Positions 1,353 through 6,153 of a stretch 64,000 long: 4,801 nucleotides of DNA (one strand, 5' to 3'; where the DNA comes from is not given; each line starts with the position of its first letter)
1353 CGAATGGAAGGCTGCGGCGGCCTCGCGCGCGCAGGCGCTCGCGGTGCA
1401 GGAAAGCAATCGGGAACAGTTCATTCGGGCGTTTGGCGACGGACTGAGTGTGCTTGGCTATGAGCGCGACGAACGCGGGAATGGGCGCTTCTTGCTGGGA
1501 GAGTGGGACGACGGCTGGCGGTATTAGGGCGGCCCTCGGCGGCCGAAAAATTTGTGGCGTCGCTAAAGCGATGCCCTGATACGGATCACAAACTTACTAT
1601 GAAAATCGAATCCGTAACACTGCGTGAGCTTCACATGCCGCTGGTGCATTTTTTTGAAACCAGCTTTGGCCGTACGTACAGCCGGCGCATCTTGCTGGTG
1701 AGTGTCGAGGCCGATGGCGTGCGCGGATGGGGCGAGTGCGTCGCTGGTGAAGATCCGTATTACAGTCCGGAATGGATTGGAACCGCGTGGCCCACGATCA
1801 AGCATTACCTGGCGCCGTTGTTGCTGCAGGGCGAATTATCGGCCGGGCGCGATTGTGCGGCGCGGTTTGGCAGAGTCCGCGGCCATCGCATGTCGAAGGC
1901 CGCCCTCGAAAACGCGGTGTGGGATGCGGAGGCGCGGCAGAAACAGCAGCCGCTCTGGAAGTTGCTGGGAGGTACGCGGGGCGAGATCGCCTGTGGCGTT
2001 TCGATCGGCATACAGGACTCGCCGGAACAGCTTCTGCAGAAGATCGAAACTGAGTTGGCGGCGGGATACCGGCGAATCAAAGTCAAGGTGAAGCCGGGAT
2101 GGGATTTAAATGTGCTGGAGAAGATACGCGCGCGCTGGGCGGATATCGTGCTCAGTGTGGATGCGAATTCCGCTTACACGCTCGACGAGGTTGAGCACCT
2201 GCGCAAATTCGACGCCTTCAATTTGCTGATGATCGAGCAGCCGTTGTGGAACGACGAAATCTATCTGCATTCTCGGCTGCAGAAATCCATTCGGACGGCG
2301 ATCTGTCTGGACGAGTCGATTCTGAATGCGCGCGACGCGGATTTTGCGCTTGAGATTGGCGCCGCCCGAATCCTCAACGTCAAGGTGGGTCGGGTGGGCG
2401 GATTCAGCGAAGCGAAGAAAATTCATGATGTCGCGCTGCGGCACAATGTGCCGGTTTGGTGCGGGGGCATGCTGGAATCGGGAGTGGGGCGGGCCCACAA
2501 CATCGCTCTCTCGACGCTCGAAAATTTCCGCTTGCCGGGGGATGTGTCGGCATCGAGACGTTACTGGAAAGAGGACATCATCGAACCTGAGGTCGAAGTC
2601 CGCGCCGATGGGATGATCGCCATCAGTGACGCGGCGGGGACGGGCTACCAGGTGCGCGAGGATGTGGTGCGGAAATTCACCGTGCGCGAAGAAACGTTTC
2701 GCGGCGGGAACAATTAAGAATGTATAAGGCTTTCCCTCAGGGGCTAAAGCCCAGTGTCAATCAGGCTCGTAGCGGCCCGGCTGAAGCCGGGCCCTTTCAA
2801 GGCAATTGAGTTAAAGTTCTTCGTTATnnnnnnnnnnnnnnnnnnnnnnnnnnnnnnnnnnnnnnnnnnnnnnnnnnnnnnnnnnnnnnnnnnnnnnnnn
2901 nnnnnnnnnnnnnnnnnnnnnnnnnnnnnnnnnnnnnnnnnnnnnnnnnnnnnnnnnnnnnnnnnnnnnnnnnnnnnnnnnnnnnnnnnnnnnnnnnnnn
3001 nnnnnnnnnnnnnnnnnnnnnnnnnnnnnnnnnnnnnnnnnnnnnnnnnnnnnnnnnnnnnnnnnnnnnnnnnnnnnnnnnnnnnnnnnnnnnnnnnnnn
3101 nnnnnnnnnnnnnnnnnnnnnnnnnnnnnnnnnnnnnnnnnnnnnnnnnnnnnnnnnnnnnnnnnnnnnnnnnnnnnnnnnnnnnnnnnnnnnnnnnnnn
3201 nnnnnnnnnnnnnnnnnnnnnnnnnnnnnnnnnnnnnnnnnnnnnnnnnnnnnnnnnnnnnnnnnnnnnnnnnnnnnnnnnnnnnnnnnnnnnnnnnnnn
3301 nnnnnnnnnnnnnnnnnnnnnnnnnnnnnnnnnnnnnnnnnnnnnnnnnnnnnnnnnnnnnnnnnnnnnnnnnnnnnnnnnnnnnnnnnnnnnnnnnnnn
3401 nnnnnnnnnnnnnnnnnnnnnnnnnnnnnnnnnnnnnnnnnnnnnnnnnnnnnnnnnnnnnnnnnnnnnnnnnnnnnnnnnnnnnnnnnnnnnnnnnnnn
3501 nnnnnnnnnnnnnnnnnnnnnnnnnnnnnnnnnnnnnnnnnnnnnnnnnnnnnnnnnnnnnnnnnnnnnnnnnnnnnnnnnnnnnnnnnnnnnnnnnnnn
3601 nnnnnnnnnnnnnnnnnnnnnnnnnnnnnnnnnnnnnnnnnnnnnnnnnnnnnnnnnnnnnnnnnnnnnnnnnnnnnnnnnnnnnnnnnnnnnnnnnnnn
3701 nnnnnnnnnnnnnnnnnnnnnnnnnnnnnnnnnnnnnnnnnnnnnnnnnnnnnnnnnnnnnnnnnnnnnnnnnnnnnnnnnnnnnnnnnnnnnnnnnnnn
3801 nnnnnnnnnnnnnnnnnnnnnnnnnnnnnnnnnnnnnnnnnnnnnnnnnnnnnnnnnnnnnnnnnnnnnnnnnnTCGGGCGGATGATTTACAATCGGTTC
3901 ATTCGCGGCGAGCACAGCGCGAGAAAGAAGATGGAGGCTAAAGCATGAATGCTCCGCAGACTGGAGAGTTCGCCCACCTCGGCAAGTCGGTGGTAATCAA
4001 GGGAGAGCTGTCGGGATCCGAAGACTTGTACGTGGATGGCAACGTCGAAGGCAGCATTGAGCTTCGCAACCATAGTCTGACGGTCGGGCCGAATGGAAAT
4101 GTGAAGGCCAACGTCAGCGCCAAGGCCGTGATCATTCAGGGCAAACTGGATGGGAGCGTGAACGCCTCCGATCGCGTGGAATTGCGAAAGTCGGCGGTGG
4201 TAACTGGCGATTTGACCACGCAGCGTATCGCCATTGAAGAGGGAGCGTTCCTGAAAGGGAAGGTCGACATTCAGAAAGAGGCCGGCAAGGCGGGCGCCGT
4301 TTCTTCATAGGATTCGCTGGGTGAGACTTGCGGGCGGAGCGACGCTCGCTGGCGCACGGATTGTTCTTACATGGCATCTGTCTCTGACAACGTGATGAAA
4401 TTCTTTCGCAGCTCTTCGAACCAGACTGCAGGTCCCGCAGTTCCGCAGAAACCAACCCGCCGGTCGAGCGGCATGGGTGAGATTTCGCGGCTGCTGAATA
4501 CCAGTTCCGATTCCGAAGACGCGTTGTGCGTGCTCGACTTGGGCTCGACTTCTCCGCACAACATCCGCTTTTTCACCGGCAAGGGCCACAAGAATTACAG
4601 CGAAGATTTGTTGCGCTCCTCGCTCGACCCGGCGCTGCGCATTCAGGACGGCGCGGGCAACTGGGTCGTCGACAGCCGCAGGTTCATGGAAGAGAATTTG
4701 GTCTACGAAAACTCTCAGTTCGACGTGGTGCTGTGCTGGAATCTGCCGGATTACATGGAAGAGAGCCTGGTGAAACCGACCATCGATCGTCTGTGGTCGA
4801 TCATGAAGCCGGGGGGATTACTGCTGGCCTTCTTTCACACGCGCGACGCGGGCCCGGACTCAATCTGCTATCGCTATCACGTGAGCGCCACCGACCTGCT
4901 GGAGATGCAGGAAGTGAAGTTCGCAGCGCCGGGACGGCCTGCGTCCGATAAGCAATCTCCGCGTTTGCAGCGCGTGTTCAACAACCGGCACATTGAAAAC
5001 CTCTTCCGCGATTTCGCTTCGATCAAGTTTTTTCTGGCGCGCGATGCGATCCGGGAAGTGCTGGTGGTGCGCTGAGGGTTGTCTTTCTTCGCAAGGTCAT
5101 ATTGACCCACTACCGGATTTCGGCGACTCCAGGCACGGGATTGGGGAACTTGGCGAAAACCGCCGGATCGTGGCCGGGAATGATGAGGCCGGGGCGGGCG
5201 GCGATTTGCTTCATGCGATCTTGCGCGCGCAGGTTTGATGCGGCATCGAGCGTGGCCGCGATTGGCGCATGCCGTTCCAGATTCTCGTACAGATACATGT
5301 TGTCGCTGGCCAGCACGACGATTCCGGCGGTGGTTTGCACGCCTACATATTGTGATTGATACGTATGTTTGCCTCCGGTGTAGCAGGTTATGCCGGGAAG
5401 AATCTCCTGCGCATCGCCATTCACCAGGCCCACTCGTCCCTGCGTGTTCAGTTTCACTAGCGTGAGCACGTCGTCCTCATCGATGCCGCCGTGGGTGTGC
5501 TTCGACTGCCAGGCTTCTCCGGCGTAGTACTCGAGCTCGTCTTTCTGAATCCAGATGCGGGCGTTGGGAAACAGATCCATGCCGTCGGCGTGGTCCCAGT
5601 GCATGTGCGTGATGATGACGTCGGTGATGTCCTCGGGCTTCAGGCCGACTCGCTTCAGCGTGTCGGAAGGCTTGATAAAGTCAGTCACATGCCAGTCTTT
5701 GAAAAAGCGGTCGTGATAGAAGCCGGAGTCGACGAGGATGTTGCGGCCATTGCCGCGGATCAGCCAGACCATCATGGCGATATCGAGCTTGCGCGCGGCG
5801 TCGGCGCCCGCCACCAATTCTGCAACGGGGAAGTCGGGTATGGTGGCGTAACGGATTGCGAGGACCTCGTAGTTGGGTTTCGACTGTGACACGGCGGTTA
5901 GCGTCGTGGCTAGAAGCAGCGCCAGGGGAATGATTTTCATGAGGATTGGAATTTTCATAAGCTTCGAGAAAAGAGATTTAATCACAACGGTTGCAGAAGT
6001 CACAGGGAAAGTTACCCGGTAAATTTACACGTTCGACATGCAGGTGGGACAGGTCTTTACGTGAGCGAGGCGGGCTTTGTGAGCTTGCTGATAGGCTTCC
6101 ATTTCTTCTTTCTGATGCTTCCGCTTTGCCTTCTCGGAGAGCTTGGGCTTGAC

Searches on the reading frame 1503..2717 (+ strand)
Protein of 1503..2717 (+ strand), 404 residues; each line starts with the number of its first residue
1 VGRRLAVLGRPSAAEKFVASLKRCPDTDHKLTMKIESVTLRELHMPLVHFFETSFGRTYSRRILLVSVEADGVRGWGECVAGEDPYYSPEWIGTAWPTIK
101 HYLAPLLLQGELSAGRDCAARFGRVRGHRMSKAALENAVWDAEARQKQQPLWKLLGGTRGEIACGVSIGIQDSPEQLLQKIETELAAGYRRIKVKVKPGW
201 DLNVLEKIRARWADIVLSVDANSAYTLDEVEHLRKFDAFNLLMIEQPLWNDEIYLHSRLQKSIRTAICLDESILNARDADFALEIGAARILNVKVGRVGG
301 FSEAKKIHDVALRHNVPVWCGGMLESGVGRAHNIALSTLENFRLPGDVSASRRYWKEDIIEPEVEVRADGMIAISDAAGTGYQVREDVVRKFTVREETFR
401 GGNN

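Call 55: search_protein_families(library=pfam, proteins=[window:1503-2717:+], max_evalue=0.00001)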
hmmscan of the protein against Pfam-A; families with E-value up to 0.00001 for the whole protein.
window:1503-2717:+ (404 aa): 2 families
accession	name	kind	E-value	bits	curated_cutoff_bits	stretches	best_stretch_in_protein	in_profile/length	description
PF13378.12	MR_MLE_C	-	3.2e-40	138.6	29.4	1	180-388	5-219/219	Enolase C-terminal domain-like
PF02746.21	MR_MLE_N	-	4e-13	50.1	22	1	48-156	14-117/117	Mandelate racemase / muconate lactonizing enzyme, N-terminal domain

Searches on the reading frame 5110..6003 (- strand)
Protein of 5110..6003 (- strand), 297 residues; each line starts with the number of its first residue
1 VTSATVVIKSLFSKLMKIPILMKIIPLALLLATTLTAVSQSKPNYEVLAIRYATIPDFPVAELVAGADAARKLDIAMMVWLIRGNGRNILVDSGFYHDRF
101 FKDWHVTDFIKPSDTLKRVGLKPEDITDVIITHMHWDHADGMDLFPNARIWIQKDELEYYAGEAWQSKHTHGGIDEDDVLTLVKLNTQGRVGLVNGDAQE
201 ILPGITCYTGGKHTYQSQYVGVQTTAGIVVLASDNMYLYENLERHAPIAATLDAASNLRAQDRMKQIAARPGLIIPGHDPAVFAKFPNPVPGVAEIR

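Call 55: search_protein_families(library=pfam, proteins=[window:5110-6003:-], max_evalue=0.00001)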
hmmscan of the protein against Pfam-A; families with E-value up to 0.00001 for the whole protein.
window:5110-6003:- (297 aa): 1 family
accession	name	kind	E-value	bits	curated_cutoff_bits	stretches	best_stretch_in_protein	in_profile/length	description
PF00753.33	Lactamase_B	-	6.6e-13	49.5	22.7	1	79-160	8-81/196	Metallo-beta-lactamase superfamily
